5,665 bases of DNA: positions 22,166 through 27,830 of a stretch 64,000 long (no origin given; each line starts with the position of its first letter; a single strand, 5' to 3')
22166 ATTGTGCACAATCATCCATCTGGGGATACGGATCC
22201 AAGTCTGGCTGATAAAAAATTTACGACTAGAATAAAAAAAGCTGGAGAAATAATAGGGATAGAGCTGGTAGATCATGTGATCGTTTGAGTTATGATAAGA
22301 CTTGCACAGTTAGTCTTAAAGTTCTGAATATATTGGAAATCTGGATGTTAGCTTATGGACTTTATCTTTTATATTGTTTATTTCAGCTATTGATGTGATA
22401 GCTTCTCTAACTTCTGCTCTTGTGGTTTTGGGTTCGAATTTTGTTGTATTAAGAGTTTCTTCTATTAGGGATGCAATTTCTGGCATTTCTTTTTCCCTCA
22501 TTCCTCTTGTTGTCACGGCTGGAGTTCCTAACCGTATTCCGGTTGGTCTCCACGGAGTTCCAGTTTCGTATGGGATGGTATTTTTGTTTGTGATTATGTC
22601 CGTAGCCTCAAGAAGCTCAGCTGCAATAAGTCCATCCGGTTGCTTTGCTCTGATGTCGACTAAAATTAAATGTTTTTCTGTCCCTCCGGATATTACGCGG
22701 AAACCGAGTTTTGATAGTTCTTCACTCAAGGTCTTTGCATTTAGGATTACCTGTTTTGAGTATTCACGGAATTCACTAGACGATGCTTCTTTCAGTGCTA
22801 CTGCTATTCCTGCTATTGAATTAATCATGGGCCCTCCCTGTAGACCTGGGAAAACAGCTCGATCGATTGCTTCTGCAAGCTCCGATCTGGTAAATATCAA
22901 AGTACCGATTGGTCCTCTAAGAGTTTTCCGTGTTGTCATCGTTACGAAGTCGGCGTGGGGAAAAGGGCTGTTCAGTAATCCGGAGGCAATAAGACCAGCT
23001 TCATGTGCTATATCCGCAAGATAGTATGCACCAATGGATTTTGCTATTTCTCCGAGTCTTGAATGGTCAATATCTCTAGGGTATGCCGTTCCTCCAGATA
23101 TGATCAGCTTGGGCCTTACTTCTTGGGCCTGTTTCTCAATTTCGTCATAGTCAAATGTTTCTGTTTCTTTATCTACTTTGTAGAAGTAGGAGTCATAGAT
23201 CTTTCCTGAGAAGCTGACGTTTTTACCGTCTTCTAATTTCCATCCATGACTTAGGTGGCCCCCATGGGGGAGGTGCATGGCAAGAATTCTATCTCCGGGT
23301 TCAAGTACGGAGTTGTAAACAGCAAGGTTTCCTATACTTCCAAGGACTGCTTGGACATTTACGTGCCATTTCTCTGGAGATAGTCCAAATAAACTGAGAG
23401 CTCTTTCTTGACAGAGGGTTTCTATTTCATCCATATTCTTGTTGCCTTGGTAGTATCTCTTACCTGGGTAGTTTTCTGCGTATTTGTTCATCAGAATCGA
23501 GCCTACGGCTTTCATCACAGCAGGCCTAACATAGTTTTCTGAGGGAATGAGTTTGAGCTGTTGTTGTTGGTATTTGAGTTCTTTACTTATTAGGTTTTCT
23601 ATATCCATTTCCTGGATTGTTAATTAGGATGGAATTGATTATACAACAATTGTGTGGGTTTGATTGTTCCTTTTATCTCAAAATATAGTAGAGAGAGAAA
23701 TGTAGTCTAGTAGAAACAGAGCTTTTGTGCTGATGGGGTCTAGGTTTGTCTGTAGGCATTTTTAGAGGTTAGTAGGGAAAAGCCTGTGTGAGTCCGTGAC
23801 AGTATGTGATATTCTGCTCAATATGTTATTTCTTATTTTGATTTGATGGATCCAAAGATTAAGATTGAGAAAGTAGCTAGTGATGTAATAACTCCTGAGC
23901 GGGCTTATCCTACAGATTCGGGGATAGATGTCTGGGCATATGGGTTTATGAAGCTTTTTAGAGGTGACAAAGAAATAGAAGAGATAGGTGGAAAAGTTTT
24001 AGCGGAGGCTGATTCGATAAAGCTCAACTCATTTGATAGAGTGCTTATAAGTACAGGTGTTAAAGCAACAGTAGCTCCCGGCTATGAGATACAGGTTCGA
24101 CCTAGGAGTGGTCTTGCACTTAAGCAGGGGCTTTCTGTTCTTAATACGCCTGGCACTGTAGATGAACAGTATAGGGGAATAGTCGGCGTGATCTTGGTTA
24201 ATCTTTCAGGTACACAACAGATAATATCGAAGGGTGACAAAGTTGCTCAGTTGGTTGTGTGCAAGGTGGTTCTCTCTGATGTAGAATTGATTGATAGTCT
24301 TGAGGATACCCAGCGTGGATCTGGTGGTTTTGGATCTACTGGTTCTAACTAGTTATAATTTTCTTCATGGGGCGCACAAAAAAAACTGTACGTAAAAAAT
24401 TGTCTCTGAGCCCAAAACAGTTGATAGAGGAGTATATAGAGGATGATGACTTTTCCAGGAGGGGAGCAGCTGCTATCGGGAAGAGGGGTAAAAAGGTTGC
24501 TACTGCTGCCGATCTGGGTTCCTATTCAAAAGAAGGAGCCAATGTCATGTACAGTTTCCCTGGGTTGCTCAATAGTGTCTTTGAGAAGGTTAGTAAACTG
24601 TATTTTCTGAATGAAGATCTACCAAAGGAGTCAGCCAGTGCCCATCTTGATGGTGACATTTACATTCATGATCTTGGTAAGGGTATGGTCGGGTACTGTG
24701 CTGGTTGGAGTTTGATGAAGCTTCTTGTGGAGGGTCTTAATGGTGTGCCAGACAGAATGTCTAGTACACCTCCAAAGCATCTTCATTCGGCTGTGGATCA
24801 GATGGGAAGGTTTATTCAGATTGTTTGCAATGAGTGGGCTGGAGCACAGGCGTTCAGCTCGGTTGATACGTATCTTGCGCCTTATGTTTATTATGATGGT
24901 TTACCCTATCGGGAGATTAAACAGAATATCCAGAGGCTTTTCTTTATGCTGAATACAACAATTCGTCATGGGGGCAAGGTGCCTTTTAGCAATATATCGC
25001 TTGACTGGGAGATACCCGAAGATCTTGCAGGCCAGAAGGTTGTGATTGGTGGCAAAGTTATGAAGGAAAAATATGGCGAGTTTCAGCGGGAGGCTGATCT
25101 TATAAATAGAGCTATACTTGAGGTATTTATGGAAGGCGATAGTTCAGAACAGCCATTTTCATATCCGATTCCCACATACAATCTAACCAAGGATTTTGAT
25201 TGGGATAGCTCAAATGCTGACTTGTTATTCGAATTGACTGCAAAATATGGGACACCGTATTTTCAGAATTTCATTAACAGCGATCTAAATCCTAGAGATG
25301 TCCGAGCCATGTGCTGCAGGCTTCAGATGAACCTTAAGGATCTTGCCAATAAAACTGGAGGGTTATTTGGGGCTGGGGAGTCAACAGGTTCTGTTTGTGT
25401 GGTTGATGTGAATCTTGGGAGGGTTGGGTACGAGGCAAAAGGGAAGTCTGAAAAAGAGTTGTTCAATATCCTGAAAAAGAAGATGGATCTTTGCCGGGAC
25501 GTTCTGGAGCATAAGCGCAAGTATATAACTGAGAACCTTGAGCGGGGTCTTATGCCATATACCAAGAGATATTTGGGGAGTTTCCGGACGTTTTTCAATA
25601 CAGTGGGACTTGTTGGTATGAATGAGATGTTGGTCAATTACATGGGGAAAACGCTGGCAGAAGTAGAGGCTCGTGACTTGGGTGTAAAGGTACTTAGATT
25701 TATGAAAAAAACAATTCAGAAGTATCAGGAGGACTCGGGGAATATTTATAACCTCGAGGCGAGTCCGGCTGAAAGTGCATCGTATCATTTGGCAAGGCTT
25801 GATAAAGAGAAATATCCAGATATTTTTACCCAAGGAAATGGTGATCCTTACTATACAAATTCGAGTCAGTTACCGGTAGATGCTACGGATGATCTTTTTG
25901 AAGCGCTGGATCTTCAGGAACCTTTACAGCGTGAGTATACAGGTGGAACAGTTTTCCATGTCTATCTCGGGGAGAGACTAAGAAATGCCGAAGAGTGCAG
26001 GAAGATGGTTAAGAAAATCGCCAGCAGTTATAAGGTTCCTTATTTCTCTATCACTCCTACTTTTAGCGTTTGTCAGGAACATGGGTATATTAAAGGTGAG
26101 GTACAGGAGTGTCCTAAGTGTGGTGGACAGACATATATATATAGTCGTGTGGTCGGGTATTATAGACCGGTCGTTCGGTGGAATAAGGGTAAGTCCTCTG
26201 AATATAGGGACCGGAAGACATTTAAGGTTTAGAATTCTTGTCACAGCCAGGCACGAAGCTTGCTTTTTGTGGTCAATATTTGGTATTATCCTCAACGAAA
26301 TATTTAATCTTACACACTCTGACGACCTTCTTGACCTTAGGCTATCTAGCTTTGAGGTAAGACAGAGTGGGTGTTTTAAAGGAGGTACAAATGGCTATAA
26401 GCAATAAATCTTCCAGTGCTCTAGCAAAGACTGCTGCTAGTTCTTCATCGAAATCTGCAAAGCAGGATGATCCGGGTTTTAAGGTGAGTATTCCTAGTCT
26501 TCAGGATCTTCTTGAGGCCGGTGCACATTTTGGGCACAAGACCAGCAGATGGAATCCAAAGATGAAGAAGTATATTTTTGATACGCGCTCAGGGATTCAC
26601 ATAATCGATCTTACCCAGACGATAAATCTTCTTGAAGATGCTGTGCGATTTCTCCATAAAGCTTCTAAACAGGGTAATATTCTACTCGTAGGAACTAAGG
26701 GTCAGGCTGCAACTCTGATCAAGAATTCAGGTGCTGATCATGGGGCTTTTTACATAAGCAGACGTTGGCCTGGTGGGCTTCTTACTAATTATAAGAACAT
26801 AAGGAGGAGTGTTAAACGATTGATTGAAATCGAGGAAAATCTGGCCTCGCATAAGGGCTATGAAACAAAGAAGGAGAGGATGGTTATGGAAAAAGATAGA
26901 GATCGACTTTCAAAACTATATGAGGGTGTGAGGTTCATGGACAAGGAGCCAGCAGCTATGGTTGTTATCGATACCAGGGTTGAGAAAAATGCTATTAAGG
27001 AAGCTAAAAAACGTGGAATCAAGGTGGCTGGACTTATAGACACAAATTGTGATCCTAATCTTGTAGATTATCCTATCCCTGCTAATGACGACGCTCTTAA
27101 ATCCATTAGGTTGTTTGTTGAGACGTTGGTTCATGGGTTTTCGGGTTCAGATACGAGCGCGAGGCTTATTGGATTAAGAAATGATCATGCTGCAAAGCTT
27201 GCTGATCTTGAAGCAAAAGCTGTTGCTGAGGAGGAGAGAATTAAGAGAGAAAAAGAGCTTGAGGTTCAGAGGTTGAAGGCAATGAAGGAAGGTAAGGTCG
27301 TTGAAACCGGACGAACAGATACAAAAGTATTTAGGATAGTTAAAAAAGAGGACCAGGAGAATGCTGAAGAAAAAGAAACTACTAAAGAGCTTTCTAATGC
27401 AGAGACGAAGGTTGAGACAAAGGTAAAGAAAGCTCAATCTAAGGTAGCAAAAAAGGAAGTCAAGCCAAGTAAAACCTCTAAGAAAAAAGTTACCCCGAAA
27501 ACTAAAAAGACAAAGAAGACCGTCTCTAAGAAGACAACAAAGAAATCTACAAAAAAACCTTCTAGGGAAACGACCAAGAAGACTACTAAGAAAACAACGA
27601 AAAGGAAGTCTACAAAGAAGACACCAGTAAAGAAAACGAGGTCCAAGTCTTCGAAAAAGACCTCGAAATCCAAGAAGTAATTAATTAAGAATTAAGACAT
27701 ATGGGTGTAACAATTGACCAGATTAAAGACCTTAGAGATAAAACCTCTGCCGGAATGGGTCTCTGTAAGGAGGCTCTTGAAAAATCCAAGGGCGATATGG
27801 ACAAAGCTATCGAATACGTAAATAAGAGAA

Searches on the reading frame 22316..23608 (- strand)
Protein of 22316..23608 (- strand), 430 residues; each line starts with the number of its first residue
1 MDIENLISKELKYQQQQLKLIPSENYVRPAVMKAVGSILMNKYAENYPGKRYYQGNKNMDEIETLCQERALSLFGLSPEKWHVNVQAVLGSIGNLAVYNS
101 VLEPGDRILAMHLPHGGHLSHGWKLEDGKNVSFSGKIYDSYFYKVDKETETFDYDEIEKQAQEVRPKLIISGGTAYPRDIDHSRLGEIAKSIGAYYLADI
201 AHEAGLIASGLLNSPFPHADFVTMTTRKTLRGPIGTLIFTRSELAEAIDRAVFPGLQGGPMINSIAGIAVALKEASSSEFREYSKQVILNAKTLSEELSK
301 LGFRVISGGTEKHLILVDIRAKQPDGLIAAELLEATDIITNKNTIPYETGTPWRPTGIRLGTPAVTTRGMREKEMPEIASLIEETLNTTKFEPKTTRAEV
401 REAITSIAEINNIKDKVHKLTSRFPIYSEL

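Call 65: search_protein_families(library=pfam, proteins=[window:22316-23608:-], max_evalue=0.001)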
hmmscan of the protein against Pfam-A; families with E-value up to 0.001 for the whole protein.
window:22316-23608:- (430 aa): 1 family
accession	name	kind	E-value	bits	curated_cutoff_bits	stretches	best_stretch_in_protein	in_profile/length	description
PF00464.25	SHMT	-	1.9e-148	494.8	27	1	2-382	7-399/399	Serine hydroxymethyltransferase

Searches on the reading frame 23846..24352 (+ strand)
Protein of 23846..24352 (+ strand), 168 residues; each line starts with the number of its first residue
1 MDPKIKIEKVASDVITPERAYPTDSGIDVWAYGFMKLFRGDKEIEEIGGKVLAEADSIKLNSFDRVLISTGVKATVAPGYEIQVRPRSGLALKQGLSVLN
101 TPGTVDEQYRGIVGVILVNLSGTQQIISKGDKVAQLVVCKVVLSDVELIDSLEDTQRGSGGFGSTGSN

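Call 65: search_protein_families(library=pfam, proteins=[window:23846-24352:+], max_evalue=0.001)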
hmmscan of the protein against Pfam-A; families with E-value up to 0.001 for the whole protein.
window:23846-24352:+ (168 aa): 1 family
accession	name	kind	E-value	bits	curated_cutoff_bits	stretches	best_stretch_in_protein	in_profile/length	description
PF00692.24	dUTPase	-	9.5e-22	77.6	22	1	57-166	23-129/129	dUTPase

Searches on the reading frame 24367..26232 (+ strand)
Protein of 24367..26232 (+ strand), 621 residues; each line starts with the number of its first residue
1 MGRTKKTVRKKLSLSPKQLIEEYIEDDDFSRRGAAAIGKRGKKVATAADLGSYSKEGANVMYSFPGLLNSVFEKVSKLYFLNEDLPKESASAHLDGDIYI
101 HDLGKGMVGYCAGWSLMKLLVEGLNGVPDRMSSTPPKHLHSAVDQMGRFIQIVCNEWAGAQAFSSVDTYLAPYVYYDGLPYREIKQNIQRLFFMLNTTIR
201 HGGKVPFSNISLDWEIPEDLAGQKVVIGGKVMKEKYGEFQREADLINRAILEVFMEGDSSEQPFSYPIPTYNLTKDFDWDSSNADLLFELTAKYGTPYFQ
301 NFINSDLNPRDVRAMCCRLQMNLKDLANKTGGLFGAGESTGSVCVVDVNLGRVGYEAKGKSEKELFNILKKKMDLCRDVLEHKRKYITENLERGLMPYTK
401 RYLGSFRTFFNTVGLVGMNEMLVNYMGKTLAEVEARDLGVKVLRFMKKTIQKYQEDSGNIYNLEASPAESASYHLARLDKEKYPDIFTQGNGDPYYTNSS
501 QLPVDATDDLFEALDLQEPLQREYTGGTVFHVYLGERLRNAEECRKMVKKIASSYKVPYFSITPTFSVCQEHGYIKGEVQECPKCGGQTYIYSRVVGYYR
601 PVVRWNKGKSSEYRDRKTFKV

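Call 65: search_protein_families(library=pfam, proteins=[window:24367-26232:+], max_evalue=0.001)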
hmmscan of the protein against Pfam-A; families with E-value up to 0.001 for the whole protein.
window:24367-26232:+ (621 aa): 1 family
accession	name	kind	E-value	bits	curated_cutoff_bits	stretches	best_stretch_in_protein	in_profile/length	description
PF13597.11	NRDD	-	3.6e-173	577.7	26.2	1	56-619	1-562/562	Anaerobic ribonucleoside-triphosphate reductase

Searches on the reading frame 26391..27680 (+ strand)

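Call 65: search_protein_families(library=pfam, proteins=[window:26391-27680:+], max_evalue=0.001)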
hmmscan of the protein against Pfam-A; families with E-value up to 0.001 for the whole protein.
window:26391-27680:+ (429 aa): 1 family
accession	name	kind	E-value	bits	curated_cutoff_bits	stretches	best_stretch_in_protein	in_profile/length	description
PF00318.25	Ribosomal_S2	-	7e-76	254.7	26.1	1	40-248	1-211/216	Ribosomal protein S2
